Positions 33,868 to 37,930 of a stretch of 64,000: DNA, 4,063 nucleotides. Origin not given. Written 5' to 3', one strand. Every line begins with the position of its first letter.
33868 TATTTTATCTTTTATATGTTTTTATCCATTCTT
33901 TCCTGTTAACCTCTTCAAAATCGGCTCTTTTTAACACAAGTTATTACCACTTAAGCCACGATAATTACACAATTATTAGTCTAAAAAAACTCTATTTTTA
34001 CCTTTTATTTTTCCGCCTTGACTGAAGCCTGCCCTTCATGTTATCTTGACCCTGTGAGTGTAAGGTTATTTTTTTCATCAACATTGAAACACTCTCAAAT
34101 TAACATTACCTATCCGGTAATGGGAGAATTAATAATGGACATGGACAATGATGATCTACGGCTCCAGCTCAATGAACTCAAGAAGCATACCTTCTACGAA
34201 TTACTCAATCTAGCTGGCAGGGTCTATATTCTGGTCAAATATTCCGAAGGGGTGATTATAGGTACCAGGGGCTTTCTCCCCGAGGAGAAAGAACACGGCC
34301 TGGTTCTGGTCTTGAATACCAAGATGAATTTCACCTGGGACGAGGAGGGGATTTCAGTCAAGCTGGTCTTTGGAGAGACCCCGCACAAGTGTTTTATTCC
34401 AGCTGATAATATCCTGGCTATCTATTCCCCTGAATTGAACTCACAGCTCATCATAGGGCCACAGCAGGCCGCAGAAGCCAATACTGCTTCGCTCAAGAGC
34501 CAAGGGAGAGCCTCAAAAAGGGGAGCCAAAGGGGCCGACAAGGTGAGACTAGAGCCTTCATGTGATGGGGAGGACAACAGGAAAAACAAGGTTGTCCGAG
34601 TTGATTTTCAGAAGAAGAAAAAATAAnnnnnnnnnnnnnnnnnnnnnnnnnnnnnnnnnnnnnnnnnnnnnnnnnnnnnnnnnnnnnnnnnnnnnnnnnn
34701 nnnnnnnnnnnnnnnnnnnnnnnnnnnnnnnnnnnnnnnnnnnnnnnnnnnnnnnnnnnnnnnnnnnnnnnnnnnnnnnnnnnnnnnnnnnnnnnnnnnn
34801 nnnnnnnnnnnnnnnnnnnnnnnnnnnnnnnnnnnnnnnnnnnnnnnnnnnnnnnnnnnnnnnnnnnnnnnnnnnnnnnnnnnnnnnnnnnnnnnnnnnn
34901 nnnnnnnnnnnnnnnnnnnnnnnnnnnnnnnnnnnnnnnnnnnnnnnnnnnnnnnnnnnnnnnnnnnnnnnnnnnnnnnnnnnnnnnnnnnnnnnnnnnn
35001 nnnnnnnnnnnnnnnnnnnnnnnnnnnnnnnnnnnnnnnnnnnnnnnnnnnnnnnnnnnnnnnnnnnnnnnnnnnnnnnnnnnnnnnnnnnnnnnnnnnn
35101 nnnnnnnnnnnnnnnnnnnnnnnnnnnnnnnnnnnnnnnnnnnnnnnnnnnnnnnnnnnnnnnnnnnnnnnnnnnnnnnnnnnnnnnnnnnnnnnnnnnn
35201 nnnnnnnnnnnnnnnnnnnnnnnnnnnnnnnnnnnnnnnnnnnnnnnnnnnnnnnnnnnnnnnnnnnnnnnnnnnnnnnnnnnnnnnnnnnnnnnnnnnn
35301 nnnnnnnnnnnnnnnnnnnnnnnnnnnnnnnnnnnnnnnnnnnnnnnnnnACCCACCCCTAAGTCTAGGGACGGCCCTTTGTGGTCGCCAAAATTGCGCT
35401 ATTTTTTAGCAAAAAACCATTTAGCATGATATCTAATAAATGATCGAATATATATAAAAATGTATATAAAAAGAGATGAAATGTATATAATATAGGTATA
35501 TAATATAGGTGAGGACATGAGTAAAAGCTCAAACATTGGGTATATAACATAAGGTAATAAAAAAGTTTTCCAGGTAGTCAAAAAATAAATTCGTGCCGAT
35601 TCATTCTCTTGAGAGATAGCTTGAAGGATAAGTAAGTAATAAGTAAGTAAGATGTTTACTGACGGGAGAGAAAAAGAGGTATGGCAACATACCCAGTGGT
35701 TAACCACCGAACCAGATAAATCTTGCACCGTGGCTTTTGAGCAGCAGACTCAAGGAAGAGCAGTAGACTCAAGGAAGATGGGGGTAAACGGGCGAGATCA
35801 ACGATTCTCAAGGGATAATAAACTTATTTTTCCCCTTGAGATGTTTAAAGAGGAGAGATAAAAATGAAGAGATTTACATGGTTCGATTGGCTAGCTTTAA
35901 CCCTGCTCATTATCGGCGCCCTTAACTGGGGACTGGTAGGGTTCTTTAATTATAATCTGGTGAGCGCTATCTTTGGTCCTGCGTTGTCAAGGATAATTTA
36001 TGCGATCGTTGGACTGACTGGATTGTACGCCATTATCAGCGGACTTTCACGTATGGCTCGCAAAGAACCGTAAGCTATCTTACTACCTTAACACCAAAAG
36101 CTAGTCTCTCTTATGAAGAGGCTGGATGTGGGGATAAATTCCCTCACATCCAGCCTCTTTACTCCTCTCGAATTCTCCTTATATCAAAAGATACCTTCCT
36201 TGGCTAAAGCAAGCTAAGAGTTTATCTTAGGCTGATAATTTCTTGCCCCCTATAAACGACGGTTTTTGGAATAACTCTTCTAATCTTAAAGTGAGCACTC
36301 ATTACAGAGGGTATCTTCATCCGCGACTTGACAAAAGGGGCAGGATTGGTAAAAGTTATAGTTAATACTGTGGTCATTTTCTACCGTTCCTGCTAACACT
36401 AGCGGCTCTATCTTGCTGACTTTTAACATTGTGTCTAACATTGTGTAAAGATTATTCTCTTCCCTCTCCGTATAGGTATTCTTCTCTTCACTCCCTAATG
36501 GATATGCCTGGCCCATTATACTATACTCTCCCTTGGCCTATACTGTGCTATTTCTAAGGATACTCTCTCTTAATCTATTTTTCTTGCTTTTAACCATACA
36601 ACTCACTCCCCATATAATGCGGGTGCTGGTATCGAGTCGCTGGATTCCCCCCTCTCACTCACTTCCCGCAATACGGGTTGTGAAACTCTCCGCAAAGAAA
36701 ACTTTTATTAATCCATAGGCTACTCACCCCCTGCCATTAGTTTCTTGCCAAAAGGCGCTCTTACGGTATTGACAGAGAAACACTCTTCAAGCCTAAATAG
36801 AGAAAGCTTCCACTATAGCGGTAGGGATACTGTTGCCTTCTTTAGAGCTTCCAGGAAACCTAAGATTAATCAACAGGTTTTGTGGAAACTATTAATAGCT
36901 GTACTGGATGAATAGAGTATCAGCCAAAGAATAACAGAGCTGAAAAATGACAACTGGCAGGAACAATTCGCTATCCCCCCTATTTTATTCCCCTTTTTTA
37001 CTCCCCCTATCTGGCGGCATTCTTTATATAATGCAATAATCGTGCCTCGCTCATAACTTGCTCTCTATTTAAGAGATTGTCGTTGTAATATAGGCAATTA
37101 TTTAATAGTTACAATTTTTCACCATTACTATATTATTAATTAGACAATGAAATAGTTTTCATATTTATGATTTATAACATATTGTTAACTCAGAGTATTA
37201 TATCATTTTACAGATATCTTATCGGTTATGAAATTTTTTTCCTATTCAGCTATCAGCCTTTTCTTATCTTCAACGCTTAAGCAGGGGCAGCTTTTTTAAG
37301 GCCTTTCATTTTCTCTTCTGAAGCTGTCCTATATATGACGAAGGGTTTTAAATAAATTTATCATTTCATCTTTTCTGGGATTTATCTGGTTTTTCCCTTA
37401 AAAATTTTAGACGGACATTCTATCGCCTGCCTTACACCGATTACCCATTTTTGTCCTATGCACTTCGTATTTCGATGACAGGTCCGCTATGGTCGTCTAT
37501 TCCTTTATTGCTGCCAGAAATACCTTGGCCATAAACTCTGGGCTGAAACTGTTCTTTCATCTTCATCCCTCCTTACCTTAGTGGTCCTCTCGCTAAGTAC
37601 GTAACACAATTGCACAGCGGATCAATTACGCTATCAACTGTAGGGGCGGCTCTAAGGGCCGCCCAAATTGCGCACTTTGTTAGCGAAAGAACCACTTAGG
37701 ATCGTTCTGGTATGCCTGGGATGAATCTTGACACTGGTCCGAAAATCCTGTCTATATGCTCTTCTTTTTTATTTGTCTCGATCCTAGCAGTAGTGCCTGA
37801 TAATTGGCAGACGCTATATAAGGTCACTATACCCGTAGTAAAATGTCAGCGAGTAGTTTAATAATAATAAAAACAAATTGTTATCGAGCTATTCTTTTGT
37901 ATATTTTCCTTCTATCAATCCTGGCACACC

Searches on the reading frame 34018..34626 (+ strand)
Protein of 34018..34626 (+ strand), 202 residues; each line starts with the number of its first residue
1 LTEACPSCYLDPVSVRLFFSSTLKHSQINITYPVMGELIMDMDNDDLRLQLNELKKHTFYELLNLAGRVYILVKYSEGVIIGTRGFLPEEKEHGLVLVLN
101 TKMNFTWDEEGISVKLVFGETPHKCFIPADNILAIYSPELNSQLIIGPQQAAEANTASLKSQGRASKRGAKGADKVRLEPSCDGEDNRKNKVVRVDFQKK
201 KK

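Call 78: search_protein_families(library=pfam, proteins=[window:34018-34626:+], max_evalue=0.001)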
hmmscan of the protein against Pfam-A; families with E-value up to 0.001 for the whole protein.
window:34018-34626:+ (202 aa): 1 family
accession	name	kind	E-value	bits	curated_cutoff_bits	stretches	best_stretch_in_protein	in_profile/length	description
PF04386.18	SspB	-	1.3e-09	38.7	27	1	97-191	56-153/156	Stringent starvation protein B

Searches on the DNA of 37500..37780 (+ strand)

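Call 56: search_rna_families(source=window, start=37500, end=37780, threshold=evalue, max_evalue=10)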
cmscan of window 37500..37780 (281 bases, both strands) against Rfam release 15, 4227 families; matches with E-value up to 10: 2.
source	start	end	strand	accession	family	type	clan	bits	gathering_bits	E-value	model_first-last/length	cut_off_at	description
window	37644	37671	+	RF01785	blv_FSE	Cis-reg; frameshift_element;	-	15.9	34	1.5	1-27/27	no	ribosomal frameshift site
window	37637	37664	-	RF01785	blv_FSE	Cis-reg; frameshift_element;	-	13.9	34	4.9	1-27/27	no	ribosomal frameshift site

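Call 67: search_dna_similar(query=window:37577-37699:+, collection=plasmids, mode=distant, max_evalue=1, max_rows=15)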
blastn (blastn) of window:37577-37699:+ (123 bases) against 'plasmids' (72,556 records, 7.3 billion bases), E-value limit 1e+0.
Records with a match: 1; places in all: 1; records where one place covers at least 80% of the query: 0.
Best place of each record, by identity: >=99% 1.
By first word of the organism name: Pseudoalteromonas 1.
By predicted mobility (MOB-suite, as given by PLSDB): non-mobilizable 1.
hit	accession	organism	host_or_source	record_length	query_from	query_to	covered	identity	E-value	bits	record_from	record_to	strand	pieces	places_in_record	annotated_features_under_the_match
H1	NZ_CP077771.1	Pseudoalteromonas shioyasakiensis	Haliotis discus hannai,plate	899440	28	49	18%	100.0%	3e-1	41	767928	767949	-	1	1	mechanosensitive ion channel family protein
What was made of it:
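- Tried and rejected: Plasmid blastn gave one chance 22-nt match (call 67).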
